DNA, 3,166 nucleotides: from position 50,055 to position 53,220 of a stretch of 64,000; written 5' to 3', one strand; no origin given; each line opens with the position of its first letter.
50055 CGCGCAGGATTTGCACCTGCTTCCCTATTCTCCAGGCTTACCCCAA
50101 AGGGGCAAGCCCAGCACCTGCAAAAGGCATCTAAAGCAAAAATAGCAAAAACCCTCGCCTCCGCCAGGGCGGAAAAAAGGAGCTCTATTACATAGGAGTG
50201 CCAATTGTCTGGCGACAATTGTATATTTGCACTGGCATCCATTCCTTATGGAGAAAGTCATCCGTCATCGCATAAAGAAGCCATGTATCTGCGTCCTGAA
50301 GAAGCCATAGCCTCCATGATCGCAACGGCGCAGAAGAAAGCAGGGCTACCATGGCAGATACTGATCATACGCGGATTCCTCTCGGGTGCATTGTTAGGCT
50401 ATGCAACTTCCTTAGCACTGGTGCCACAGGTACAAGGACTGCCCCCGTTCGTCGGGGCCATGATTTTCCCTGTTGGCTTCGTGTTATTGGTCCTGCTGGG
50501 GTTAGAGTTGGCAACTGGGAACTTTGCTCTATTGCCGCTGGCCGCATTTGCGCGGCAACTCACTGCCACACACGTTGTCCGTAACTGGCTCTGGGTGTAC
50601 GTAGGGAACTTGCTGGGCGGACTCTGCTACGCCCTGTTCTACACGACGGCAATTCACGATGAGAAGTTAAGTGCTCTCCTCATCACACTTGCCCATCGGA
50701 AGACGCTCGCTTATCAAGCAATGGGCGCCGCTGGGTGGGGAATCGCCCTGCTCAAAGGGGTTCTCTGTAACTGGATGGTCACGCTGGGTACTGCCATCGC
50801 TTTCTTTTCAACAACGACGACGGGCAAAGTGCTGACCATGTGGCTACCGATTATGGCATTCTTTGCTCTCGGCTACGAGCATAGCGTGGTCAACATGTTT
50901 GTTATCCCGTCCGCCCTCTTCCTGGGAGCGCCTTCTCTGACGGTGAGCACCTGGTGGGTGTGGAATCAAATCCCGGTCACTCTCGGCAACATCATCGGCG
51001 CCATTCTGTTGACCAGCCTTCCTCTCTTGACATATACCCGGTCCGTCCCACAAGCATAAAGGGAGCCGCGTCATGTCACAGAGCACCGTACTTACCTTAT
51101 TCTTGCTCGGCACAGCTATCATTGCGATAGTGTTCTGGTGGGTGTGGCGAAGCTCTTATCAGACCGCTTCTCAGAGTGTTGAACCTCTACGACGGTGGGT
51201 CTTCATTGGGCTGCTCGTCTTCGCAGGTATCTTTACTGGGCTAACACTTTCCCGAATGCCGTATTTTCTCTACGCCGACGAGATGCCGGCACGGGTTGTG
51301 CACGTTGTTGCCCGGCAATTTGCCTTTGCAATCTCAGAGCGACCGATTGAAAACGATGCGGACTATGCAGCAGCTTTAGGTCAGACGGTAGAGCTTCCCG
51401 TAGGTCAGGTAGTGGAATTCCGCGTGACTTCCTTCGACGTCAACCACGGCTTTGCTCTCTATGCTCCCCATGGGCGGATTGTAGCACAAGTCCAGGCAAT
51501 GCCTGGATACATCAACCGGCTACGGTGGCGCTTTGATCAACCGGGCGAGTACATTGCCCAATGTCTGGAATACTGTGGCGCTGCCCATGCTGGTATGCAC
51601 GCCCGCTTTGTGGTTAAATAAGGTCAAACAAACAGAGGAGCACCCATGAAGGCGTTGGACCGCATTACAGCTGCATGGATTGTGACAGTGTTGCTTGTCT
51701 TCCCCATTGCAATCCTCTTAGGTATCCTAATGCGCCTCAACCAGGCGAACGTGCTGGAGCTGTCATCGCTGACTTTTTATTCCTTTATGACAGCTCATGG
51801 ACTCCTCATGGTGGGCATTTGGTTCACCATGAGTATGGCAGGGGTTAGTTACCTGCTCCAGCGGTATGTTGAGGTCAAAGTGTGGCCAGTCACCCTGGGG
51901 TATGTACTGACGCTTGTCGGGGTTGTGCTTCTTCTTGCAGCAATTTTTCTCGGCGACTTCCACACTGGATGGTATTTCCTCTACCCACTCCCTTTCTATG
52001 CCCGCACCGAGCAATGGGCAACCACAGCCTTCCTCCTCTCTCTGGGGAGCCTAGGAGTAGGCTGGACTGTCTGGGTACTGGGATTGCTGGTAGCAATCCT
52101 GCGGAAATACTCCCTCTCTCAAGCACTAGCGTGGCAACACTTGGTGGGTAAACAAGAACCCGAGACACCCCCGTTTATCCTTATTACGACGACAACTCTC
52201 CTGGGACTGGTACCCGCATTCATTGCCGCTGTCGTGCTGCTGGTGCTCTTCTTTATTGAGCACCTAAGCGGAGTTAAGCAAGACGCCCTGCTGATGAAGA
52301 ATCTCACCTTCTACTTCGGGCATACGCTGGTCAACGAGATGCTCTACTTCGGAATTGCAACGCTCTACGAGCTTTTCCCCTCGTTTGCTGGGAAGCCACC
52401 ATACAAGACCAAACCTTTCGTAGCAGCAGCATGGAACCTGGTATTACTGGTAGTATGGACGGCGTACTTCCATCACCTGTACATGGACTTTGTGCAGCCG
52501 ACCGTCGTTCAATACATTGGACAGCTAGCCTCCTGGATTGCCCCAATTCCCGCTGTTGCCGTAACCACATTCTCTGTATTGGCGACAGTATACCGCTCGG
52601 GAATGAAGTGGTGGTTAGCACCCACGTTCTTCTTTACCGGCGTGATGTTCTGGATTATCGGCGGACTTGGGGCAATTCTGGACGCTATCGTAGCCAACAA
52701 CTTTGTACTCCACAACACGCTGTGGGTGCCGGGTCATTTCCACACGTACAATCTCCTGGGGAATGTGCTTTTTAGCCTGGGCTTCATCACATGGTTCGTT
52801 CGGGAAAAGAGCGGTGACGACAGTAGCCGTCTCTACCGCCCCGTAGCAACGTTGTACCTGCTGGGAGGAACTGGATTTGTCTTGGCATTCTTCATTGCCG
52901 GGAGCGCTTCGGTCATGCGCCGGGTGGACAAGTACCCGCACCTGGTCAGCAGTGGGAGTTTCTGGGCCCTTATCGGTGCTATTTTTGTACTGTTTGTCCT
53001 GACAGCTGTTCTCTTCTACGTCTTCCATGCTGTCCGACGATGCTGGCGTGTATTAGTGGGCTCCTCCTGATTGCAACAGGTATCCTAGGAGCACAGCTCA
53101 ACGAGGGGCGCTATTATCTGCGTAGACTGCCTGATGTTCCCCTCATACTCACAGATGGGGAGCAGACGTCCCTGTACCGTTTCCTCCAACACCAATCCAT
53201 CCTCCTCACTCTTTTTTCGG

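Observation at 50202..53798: Heme-copper oxidase cluster whose catalytic subunit has Asn-Glu in place of the cross-linked Tyr: likely a B-family-derived nitric oxide reductase rather than an O2 reductase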

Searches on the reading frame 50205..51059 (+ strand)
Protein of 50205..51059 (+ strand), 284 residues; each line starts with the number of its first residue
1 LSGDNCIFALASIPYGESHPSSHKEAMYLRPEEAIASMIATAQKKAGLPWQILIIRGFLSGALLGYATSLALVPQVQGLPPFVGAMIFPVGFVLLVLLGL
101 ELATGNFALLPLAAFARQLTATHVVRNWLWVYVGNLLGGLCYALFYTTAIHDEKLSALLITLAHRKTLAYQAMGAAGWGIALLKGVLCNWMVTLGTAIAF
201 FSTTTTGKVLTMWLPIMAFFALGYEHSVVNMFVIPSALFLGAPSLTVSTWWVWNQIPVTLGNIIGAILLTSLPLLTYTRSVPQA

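Call 3: search_protein_families(library=pfam, proteins=[window:50205-51059:+], max_evalue=0.01)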
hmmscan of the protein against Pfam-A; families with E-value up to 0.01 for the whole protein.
window:50205-51059:+ (284 aa): 1 family
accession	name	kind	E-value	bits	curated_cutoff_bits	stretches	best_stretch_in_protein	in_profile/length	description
PF01226.23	Form_Nir_trans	-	5.9e-64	216.2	34.6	1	33-274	1-238/240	Formate/nitrite transporter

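Call 4: search_protein_families(library=ncbifam, proteins=[window:50205-51059:+], max_evalue=0.01)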
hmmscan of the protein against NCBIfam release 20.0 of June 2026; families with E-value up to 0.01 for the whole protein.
window:50205-51059:+ (284 aa): 5 families
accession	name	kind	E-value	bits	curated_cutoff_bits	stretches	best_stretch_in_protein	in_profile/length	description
TIGR00790.1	fnt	subfamily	1.9e-45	155.3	232.3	1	52-272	8-231/239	formate/nitrite family transporter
TIGR04060.1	formate_focA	equivalog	8.3e-32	110.4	290.1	1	72-272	47-260/268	formate transporter FocA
NF008069.0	PRK10805.1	equivalog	1.4e-19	70.6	440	1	58-273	44-273/285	formate transporter FocA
NF007261.0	PRK09713.1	exception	2.1e-17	63.6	499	1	58-238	44-220/282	formate transporter FocB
NF008595.0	PRK11562.1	equivalog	7.8e-16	58.2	293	1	79-272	56-243/268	nitrite transporter NirC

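Call 60: search_solved_structures(query=window:50283-51056:+, max_evalue=0.001, show_alignments=2)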
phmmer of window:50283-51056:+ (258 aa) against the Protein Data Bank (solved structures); distinct sequences matched with E-value up to 0.001: 14.
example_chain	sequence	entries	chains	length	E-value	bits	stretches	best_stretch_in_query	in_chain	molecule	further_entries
9v2a_A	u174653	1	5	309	1.6e-26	96.7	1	3-246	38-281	Low-CO2 inducible protein LCIA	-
3te2_A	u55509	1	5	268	4.9e-17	65.6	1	53-246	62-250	formate/nitrite transporter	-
3tdo_A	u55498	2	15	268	5e-17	65.6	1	53-246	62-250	Putative formate/nitrite transporter | formate/nitrite transporter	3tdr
3te0_A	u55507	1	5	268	5.4e-17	65.5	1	53-246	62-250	formate/nitrite transporter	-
3tdp_A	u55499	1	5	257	6.5e-17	65.2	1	53-246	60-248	formate/nitrite transporter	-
3tdx_A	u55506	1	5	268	1.2e-16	64.3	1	53-246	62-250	formate/nitrite transporter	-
3te1_A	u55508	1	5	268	2.4e-16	63.4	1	53-246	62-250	formate/nitrite transporter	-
3tds_E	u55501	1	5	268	3.5e-16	62.8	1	53-246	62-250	formate/nitrite transporter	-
3q7k_A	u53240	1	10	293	4.1e-16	62.6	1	31-247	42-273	Probable formate transporter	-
3kcu_A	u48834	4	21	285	1.1e-15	61.2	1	32-247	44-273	Probable formate transporter 1 | Formate channel FocA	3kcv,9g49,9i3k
3kly_A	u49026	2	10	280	1.6e-15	60.6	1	24-225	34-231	Putative formate transporter 1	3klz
9g4d_A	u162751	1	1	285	1e-14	58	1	32-247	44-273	Formate channel FocA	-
4fc4_A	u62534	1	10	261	2.2e-11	47.1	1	43-246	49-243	Nitrite transporter NirC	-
6vqq_A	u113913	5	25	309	1.8e-10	44.1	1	52-249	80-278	Formate-nitrite transporter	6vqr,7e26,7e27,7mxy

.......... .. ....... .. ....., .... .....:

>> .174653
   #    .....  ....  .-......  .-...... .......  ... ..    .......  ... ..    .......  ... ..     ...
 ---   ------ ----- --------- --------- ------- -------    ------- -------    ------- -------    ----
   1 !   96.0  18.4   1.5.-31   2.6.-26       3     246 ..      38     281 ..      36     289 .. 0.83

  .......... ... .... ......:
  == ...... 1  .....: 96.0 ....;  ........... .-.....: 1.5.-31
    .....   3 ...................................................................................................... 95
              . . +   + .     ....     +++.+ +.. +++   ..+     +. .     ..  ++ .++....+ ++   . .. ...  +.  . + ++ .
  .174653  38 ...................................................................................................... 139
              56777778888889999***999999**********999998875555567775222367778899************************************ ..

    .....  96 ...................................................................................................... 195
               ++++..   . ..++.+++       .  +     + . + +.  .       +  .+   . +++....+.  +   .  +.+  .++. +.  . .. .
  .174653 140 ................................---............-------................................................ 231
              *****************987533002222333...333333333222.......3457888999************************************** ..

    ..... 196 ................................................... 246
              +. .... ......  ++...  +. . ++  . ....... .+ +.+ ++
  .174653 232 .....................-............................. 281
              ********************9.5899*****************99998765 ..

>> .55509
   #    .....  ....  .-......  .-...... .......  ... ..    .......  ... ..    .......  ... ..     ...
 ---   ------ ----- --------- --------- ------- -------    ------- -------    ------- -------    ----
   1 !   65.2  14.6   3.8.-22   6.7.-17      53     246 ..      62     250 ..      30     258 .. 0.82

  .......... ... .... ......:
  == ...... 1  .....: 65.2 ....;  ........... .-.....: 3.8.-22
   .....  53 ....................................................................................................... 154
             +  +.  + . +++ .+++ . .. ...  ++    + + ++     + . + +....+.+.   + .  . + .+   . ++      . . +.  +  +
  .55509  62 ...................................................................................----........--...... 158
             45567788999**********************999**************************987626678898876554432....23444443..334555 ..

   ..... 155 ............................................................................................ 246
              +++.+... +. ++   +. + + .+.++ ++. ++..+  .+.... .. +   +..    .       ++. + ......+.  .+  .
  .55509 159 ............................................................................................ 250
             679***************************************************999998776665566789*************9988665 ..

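Call 83: find_related_loci(query=A6, collection=metagenome_contigs, flank=5000)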
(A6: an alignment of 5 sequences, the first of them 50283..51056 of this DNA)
Query A6 (258 aa) in metagenome_contigs; peptide patterns used: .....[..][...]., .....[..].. (x = any residue, [..] = any of these).
600 stretches matched a pattern (row limit reached: there are more); 560 encode a relative of the query (tblastn E <= 1e-3); the best 80 are kept; 80 distinct loci.
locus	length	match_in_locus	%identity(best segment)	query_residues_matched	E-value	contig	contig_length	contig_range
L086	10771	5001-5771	71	1-257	3e-119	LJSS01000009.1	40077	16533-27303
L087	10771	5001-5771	71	1-257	3e-119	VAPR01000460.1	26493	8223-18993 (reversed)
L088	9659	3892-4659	65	2-258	3e-102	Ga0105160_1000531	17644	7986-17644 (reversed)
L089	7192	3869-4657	57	2-258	5e-92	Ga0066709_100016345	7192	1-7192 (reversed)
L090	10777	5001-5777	58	2-254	4e-91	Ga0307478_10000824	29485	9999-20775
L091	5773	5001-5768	58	2-251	5e-90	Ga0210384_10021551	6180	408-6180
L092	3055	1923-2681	59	7-253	9e-91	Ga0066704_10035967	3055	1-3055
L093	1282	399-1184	55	2-257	1e-95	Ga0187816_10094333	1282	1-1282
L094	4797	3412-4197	57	2-258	9e-89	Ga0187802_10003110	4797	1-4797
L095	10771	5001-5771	58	2-253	5e-88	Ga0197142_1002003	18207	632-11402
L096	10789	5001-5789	56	2-258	6e-88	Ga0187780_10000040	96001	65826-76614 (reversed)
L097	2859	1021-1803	55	2-257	1e-89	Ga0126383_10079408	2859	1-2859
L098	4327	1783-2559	56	2-258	6e-88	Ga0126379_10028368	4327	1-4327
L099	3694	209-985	55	2-254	4e-88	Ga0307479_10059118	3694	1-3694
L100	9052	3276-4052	56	2-257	2e-87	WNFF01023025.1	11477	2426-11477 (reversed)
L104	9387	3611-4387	56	2-257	2e-87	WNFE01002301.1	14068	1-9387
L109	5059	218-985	57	2-251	5e-87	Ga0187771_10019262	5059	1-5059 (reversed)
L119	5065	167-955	54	2-258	3e-86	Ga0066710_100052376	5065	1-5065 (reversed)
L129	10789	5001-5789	55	2-258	4e-86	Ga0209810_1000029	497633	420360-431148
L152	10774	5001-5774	55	2-254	6e-85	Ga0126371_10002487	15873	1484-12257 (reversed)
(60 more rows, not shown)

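Call 86: search_protein_families(library=pfam, proteins=[L129:3238-4878:+, L109:2476-3342:+, L098:2280-4325:+, L152:9603-10409:-, L104:6903-7337:+, L119:1010-2476:+], max_evalue=0.00001)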
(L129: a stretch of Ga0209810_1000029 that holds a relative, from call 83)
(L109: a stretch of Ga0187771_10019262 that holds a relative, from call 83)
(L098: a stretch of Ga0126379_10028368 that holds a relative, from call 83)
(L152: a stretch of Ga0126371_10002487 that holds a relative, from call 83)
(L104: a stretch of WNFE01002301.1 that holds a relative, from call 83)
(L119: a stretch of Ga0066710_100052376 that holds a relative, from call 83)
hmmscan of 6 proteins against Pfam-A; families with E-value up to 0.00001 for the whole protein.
L129:3238-4878:+ (547 aa): 2 families
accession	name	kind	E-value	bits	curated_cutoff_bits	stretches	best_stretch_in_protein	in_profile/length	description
PF01077.27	NIR_SIR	-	1.6e-47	161.3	27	2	128-284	2-156/158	Nitrite and sulphite reductase 4Fe-4S domain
PF03460.22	NIR_SIR_ferr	-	1.3e-38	131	24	2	306-369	2-66/69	Nitrite/Sulfite reductase ferredoxin-like half domain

L109:2476-3342:+ (289 aa): 1 family
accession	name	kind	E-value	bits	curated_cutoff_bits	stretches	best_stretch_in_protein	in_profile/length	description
PF02602.20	HEM4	-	1.9e-32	112.7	27.5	1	24-269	2-230/231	Uroporphyrinogen-III synthase HemD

L098:2280-4325:+ (682 aa): 5 families
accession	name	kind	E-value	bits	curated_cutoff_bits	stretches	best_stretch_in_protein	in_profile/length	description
PF07992.20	Pyr_redox_2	-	1.6e-62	212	26.1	1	122-395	2-277/291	Pyridine nucleotide-disulphide oxidoreductase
PF00070.33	Pyr_redox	-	5e-21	75.4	22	1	263-342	1-81/82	Pyridine nucleotide-disulphide oxidoreductase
PF18267.7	Rubredoxin_C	-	4.7e-19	68.6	25.9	1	432-497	1-67/70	Rubredoxin NAD+ reductase C-terminal domain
PF04324.20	Fer2_BFD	-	6.4e-19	68.5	26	1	530-579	1-49/50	BFD-like [2Fe-2S] binding domain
PF13738.12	Pyr_redox_3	-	2.8e-07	30.5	30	1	259-392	162-305/305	Pyridine nucleotide-disulphide oxidoreductase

L152:9603-10409:- (268 aa): 1 family
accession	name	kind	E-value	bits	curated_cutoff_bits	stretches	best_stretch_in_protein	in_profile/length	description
PF00590.25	TP_methylase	-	7.3e-50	170.3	27.8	1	9-218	1-210/212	Tetrapyrrole (Corrin/Porphyrin) Methylases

L104:6903-7337:+ (145 aa): 3 families
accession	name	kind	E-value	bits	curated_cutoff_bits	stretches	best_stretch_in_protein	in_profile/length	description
PF00355.32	Rieske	-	1.1e-16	60.9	20.3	1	6-93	1-87/88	Rieske [2Fe-2S] domain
PF13806.12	Rieske_2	-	4e-16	59.3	27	1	6-105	1-104/104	Rieske-like [2Fe-2S] domain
PF22543.2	Rieske_4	-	1.1e-09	39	28.4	1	9-81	2-78/119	Soluble Rieske-type ferredoxin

L119:1010-2476:+ (489 aa): 1 family
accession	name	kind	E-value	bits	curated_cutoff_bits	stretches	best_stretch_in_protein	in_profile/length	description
PF13372.12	Alginate_exp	-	1.8e-12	47.2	25.2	1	294-455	213-368/395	Alginate export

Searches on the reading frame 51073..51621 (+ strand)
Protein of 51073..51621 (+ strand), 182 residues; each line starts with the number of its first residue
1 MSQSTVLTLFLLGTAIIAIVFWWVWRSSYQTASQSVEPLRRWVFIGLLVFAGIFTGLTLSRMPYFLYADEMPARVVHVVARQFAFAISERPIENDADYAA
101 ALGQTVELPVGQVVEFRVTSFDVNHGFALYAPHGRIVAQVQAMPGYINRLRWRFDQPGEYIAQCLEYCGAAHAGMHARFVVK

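Call 3: search_protein_families(library=pfam, proteins=[window:51073-51621:+], max_evalue=0.01)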
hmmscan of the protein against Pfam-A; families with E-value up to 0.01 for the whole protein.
window:51073-51621:+ (182 aa): 1 family
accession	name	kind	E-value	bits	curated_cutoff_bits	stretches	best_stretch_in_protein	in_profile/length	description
PF00116.26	COX2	-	1.3e-09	38.5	22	1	100-175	42-113/120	Cytochrome C oxidase subunit II, periplasmic domain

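Call 4: search_protein_families(library=ncbifam, proteins=[window:51073-51621:+], max_evalue=0.01)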
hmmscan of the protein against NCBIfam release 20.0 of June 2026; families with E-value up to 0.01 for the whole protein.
window:51073-51621:+ (182 aa): 7 families
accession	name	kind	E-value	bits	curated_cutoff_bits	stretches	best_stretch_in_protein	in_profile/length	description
TIGR02866.1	CoxB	equivalog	7.2e-22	77.9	147.7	1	6-181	20-191/202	cytochrome c oxidase subunit II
NF050117.1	aa3_CtaC_Actin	exception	2.7e-12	46.5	250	1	44-176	91-227/244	aa3-type cytochrome oxidase subunit II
TIGR04246.1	nitrous_NosZ_Gp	equivalog_domain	1.3e-08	33.6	625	1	105-182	500-577/578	Sec-dependent nitrous-oxide reductase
TIGR01433.1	CyoA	equivalog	6.3e-07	29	266.2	1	98-179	133-210/226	ubiquinol oxidase subunit II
NF007816.0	PRK10525.1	equivalog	0.00012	21.4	511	1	18-178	62-221/318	cytochrome o ubiquinol oxidase subunit II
NF041074.2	quin_ox_SoxA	equivalog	0.00065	19.6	110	1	113-176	86-148/154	proton pump complex quinol oxidase subunit SoxA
TIGR04244.1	nitrous_NosZ_RR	equivalog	0.0028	16.2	625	1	122-182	571-627/627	TAT-dependent nitrous-oxide reductase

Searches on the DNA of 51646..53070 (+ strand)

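Call 94: search_rna_families(sources=[L001, L002, L086], threshold=gathering)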
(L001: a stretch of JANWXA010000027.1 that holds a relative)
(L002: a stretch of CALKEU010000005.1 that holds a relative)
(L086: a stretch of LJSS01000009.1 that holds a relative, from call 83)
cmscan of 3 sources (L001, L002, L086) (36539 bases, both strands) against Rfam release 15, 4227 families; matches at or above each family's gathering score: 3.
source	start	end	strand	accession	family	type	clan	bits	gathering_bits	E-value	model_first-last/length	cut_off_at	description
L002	4287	4502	-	RF00174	Cobalamin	Cis-reg; riboswitch;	CL00101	99.9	31.5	4.9e-24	1-189/189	no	Cobalamin riboswitch aptamer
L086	4637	4854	-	RF00174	Cobalamin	Cis-reg; riboswitch;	CL00101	94.4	31.5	1.9e-22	1-189/189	no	Cobalamin riboswitch aptamer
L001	3222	3436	-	RF00174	Cobalamin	Cis-reg; riboswitch;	CL00101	90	31.5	3.4e-21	1-189/189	no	Cobalamin riboswitch aptamer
